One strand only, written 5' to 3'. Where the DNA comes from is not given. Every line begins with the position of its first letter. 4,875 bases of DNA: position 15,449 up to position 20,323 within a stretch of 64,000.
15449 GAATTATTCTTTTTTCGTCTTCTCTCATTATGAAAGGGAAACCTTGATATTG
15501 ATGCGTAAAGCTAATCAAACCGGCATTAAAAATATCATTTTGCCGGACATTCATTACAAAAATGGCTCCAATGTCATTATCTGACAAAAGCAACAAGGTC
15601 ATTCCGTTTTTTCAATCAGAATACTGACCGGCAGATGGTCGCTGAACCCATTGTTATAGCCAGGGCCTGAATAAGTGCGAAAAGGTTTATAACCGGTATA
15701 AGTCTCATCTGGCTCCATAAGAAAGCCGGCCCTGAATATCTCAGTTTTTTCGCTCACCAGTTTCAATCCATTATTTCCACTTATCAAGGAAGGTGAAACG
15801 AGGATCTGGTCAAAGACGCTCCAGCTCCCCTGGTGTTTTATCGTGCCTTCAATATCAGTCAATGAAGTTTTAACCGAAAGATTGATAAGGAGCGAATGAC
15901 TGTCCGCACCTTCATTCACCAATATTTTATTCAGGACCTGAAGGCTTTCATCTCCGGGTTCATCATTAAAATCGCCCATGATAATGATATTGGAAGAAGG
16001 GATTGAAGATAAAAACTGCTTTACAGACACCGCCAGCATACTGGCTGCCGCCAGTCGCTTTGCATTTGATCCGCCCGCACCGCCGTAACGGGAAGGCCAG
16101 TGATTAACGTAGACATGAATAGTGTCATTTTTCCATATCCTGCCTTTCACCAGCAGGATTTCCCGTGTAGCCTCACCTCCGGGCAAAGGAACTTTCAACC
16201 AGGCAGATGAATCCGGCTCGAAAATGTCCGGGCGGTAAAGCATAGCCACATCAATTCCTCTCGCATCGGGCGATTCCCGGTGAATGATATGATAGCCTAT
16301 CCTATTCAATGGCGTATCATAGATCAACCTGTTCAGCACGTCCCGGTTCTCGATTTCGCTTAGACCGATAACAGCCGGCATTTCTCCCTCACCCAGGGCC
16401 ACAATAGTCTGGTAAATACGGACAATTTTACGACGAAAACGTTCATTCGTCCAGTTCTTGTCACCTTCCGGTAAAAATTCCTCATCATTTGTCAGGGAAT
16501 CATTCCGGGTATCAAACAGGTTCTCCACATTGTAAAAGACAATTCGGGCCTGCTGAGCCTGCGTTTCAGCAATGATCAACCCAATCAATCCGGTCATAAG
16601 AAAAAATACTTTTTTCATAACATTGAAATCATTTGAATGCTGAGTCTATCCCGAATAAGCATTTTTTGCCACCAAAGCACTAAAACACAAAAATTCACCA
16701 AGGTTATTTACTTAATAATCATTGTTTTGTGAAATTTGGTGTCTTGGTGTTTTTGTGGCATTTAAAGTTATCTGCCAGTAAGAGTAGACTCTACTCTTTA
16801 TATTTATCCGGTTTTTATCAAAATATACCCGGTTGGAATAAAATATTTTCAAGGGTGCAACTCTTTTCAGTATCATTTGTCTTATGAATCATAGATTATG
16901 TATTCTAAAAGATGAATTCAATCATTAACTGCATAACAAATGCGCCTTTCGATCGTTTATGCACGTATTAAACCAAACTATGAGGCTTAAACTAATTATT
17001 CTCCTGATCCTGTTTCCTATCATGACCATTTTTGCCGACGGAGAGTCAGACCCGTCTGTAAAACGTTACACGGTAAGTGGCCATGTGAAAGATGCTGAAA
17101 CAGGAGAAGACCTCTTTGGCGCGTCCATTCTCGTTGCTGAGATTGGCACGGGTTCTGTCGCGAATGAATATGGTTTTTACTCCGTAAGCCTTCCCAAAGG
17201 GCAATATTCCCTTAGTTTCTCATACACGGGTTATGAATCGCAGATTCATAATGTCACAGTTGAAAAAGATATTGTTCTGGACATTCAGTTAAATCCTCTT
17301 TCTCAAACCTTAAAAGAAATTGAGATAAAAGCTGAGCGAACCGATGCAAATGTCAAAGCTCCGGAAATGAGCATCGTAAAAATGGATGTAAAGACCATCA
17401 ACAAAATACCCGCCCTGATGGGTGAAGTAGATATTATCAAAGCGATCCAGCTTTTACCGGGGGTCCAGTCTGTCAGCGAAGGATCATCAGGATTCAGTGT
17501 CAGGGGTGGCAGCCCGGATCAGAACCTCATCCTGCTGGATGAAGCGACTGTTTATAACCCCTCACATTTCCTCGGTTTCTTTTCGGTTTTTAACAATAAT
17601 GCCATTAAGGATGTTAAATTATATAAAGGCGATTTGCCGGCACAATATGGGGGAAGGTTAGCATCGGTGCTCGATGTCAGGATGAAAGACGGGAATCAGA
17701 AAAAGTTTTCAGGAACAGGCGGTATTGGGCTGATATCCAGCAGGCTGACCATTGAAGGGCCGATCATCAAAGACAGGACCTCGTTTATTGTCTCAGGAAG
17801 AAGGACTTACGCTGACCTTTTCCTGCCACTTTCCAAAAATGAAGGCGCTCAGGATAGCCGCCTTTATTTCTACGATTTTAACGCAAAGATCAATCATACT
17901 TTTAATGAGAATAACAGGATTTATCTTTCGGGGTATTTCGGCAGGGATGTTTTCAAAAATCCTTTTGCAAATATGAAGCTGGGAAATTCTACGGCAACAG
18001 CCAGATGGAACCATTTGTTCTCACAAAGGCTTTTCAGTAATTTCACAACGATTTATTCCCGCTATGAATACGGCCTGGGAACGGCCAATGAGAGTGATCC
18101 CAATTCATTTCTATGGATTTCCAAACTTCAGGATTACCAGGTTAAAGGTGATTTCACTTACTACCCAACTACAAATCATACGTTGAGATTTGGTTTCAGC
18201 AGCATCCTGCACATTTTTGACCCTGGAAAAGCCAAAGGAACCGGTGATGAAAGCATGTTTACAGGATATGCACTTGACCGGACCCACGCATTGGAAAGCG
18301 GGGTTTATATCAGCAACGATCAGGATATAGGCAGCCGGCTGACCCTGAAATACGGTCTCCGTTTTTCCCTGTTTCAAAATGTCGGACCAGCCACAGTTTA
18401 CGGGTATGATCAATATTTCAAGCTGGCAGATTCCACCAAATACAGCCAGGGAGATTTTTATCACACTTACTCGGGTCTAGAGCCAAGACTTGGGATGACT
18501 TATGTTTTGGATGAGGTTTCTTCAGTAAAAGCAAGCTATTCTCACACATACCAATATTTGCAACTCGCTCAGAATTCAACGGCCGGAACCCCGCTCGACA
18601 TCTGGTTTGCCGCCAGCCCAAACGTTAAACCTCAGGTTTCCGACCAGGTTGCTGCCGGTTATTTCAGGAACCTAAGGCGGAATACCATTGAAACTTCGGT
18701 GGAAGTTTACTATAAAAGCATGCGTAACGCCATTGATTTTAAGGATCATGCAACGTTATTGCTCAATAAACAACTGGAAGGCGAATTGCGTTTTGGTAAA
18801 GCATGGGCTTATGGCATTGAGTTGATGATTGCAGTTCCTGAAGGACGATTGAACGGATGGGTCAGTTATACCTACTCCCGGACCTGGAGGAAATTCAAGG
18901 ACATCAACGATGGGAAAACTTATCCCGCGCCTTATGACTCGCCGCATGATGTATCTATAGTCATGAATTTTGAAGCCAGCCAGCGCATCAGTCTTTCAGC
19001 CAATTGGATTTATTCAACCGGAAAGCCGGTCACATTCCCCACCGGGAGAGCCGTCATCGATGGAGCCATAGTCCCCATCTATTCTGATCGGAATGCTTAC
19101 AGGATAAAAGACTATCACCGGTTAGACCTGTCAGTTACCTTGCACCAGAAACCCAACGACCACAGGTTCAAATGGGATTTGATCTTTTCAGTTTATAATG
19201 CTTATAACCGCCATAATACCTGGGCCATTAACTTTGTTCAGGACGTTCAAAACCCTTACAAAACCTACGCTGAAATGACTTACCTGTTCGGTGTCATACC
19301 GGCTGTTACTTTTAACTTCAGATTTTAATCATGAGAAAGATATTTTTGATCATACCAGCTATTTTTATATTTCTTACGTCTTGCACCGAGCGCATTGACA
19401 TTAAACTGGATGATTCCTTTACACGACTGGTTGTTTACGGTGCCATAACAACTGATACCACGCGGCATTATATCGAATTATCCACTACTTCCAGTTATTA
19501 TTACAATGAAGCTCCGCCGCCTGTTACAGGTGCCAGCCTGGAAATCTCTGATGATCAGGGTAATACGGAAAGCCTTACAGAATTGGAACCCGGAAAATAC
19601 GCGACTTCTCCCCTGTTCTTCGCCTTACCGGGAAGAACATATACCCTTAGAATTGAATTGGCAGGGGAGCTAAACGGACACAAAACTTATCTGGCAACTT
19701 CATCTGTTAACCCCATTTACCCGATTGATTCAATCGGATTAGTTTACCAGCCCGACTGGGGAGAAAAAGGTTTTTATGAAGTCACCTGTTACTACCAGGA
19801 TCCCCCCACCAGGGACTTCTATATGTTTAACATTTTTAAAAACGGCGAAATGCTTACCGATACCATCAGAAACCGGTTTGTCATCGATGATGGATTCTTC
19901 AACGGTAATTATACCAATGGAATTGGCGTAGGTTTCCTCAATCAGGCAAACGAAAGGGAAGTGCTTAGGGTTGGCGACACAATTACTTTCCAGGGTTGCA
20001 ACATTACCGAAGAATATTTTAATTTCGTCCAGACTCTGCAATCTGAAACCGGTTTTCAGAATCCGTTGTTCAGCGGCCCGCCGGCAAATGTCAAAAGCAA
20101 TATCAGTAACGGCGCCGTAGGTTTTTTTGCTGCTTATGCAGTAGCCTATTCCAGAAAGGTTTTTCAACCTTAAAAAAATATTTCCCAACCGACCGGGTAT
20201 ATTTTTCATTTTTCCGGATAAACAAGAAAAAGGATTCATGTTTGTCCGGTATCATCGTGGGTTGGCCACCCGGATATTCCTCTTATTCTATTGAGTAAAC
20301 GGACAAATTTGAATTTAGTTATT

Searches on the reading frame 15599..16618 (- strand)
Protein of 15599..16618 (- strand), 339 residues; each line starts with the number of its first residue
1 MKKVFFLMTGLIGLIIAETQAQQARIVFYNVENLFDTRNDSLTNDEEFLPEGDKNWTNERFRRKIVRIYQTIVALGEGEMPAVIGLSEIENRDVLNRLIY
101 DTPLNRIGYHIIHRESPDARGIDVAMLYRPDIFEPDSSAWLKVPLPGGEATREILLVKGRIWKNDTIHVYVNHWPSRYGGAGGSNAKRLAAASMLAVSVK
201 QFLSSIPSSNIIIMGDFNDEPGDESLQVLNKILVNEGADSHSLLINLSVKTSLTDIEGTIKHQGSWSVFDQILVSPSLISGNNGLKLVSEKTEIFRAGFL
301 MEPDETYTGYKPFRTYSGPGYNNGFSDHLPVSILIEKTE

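Call 64: search_protein_families(library=pfam, proteins=[window:15599-16618:-], max_evalue=0.00001)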
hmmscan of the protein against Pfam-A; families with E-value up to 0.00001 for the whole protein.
window:15599-16618:- (339 aa): 2 families
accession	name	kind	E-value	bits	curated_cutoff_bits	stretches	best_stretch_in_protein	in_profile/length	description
PF19580.5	Exo_endo_phos_3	-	2.1e-89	300.1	27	1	26-337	2-311/311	Endonuclease/Exonuclease/phosphatase family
PF03372.29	Exo_endo_phos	-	1.1e-06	29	24.5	1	77-279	27-207/225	Endonuclease/Exonuclease/phosphatase family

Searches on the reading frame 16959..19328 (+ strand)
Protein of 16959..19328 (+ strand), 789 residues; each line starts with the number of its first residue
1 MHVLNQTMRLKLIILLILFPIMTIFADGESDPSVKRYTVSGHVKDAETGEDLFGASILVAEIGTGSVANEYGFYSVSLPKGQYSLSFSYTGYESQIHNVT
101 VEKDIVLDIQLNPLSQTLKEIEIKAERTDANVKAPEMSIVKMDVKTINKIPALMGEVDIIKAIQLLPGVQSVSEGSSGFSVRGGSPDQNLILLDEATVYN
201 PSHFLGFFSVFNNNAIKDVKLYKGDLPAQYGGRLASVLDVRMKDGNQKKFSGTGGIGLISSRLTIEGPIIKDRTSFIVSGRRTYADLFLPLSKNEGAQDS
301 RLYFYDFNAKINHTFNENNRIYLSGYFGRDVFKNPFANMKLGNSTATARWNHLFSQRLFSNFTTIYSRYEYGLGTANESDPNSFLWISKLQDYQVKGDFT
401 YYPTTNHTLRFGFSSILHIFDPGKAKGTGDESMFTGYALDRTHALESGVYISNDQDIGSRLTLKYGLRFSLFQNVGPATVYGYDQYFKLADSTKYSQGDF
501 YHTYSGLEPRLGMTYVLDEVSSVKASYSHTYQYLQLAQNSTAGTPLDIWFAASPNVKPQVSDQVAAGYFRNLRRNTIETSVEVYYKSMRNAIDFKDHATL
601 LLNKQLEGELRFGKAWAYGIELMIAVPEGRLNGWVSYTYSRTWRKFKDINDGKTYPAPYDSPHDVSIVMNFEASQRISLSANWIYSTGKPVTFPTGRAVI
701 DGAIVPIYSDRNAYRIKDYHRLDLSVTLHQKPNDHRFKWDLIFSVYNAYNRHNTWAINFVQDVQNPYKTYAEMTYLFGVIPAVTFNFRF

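Call 64: search_protein_families(library=pfam, proteins=[window:16959-19328:+], max_evalue=0.00001)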
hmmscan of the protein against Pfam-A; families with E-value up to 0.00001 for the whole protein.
window:16959-19328:+ (789 aa): 4 families
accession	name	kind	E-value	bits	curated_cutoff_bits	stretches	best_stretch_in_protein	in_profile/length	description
PF00593.30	TonB_dep_Rec_b-barrel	-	4e-18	67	27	1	303-747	22-435/436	TonB dependent receptor-like, beta-barrel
PF13715.12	CarbopepD_reg_2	-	1.8e-16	60.4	32.2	1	39-119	1-84/88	CarboxypepD_reg-like domain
PF13620.12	CarboxypepD_reg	-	3e-11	43.9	32.3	1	38-111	1-81/82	Carboxypeptidase regulatory-like domain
PF07715.20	Plug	-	7.8e-09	36.4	23.9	1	155-233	21-102/107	TonB-dependent Receptor Plug Domain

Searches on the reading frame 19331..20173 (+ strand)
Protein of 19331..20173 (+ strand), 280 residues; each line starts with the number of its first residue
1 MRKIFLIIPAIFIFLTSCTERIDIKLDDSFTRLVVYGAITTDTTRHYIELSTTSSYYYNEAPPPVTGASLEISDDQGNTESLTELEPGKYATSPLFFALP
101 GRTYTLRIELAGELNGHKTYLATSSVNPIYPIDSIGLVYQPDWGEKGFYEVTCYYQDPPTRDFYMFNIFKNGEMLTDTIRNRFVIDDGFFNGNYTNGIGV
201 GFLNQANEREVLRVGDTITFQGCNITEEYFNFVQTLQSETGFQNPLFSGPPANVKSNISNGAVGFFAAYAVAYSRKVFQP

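Call 31: search_protein_families(library=pfam, proteins=[window:19331-20173:+], max_evalue=0.0001)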
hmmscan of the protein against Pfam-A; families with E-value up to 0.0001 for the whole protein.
window:19331-20173:+ (280 aa): 1 family
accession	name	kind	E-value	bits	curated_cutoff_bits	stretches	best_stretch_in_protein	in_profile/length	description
PF14054.11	DUF4249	-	4.6e-30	105.5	28.5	1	20-274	2-268/269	Domain of unknown function (DUF4249)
